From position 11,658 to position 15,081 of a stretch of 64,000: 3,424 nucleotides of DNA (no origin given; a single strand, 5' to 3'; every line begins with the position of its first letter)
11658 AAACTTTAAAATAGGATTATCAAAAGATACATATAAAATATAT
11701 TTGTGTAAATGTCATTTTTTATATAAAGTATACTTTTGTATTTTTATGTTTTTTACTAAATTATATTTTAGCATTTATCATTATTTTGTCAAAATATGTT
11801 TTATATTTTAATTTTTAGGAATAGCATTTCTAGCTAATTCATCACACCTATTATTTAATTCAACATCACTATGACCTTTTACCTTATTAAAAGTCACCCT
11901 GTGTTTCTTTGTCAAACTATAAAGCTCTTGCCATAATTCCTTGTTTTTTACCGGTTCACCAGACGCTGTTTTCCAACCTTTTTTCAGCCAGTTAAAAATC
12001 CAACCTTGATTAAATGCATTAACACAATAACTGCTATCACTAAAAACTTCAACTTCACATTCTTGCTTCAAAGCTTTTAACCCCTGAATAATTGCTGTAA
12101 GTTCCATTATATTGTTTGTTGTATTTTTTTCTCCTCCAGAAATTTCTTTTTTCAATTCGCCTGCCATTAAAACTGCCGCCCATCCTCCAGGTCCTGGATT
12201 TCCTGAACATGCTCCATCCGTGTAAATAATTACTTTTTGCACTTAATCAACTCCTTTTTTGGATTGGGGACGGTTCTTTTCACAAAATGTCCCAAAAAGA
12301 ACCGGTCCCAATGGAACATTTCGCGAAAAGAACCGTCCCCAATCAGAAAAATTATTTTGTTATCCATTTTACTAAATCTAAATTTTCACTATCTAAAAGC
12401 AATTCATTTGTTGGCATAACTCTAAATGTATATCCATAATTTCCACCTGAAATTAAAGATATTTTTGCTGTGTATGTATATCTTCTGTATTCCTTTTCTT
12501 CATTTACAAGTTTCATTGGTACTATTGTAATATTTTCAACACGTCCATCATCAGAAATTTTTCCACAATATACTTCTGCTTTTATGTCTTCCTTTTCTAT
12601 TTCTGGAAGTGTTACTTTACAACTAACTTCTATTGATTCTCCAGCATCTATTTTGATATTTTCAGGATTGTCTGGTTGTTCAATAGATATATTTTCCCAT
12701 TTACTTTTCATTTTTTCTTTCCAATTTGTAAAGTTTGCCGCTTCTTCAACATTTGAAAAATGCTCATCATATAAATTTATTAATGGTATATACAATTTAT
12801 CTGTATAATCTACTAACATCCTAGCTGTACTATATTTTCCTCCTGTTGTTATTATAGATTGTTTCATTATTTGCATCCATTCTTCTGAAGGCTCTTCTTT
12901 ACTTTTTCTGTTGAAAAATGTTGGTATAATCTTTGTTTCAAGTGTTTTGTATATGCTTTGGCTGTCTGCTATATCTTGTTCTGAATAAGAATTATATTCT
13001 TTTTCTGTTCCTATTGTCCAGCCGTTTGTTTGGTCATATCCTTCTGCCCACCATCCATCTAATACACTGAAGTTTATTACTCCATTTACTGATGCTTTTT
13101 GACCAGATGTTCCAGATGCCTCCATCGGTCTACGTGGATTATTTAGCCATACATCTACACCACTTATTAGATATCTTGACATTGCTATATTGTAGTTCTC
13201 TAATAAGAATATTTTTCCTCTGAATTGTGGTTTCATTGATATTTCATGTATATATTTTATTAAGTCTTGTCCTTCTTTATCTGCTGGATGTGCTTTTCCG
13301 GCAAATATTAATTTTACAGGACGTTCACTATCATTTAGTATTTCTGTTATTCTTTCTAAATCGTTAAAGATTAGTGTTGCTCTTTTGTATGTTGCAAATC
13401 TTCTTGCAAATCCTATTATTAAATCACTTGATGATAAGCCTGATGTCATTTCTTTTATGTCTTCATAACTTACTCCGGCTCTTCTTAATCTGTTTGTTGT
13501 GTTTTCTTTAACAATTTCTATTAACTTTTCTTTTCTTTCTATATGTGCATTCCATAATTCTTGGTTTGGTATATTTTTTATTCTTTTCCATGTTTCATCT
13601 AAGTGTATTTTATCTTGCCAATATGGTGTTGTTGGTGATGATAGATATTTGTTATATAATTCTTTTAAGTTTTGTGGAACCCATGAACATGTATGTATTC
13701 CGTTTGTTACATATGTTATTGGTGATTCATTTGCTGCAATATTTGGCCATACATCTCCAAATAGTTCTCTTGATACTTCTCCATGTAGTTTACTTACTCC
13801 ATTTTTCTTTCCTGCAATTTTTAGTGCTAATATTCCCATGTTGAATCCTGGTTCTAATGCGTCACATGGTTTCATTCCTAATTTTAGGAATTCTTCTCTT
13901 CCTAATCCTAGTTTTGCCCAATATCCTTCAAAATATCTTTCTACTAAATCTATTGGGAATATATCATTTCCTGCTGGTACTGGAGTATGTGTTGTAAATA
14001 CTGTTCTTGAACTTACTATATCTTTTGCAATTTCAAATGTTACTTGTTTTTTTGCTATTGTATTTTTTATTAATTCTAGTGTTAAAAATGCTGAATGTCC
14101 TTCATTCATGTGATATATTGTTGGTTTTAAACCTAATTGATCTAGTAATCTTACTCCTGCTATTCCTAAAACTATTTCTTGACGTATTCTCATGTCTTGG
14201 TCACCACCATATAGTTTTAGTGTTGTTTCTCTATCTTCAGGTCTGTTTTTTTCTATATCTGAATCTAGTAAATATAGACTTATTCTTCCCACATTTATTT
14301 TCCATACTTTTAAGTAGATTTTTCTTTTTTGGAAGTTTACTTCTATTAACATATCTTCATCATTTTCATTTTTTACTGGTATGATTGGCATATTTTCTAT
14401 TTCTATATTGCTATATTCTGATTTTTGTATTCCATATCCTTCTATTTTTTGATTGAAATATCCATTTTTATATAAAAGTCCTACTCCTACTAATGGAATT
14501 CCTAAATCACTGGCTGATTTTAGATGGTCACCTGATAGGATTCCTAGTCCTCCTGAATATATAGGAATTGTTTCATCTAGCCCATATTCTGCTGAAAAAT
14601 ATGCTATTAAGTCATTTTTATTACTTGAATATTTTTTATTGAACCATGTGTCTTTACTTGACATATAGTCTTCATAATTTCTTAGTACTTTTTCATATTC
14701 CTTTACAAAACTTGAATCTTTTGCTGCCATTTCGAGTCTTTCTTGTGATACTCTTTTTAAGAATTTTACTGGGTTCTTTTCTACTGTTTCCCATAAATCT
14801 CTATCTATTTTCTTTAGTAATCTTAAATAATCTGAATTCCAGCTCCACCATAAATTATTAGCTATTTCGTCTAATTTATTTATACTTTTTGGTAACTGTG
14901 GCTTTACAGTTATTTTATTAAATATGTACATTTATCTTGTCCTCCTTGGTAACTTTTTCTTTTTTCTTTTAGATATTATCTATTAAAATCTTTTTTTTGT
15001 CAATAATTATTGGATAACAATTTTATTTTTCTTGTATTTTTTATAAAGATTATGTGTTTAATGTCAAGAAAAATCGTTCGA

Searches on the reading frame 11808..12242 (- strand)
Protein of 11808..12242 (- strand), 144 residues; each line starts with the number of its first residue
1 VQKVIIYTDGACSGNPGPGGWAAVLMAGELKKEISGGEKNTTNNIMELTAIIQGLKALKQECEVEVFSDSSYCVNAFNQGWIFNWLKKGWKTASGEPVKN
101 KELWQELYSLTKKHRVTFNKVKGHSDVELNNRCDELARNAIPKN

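Call 12: search_protein_families(library=ncbifam, proteins=[window:11808-12242:-], max_evalue=0.00001)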
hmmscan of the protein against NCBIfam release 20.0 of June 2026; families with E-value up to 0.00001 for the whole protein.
window:11808-12242:- (144 aa): 5 families
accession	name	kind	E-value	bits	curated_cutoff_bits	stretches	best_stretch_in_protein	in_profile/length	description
NF001236.0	PRK00203.1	equivalog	8.2e-62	207.2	160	1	1-142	2-142/151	ribonuclease HI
NF006433.0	PRK08719.1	subfamily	2.1e-24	86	170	1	28-140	34-144/147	ribonuclease H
NF005116.0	PRK06548.1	equivalog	1e-23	84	280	1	3-141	5-140/161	ribonuclease H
NF041306.1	RnaseHI_Halo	equivalog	4e-09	36.6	300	1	3-140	69-194/197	ribonuclease HI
NF005567.0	PRK07238.1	equivalog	8.6e-09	35.2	326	1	2-81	2-86/378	bifunctional RNase H/acid phosphatase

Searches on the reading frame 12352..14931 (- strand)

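Call 12: search_protein_families(library=ncbifam, proteins=[window:12352-14931:-], max_evalue=0.00001)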
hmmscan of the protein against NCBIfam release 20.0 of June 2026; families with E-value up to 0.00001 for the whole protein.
window:12352-14931:- (859 aa): 5 families
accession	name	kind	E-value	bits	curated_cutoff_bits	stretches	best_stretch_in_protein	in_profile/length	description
NF041129.1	maldex_phorlase_Thcocales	equivalog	7.8e-257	854.5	1500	1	10-843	2-808/816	maltodextrin phosphorylase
TIGR02094.1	more_P_ylases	subfamily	4.4e-246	818.4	191.7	1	109-715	1-599/600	alpha-glucan family phosphorylase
TIGR02093.1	P_ylase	subfamily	1.2e-26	93.1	552.9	1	272-711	310-759/804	glycogen/starch/alpha-glucan family phosphorylase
NF011562.0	PRK14986.1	equivalog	2.1e-15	55.9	1546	1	364-634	422-684/815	glycogen phosphorylase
NF011561.0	PRK14985.1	equivalog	7.6e-12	44.3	1273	0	376-629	421-666/800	maltodextrin phosphorylase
